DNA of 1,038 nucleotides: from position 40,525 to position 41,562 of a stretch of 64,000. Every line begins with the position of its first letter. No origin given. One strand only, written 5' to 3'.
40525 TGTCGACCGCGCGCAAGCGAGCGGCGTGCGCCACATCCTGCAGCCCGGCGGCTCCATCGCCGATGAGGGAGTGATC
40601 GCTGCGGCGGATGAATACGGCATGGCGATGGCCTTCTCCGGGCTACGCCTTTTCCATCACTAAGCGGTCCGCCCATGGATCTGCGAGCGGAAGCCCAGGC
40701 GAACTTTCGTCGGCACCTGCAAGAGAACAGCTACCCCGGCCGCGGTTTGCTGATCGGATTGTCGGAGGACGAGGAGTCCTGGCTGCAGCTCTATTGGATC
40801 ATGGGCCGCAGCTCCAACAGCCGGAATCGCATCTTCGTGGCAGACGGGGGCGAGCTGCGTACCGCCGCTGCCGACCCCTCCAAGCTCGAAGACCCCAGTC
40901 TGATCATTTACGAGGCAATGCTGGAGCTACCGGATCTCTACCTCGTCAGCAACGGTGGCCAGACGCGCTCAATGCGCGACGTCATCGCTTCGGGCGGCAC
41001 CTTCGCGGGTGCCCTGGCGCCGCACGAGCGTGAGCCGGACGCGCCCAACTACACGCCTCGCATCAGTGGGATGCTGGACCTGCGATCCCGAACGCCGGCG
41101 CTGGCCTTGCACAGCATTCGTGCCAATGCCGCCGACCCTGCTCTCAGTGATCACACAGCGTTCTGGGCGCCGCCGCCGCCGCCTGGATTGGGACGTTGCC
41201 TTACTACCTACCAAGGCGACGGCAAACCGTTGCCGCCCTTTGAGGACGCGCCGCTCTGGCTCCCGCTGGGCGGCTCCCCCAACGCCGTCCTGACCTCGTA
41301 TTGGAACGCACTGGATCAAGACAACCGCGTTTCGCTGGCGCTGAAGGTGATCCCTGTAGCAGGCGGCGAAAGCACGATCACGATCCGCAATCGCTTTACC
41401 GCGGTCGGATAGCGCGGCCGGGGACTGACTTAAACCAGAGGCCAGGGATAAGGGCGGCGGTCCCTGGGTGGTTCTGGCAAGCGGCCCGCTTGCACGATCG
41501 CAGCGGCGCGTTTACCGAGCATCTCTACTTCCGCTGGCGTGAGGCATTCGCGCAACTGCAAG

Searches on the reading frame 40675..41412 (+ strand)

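Call 36: search_protein_families(library=pfam, proteins=[window:40675-41412:+])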
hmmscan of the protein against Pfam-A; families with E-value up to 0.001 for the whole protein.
window:40675-41412:+ (245 aa): 1 family
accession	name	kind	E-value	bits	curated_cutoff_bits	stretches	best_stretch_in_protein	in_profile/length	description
PF07826.16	IMP_cyclohyd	-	2.7e-34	118.9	28.1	1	20-226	1-188/192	IMP cyclohydrolase-like protein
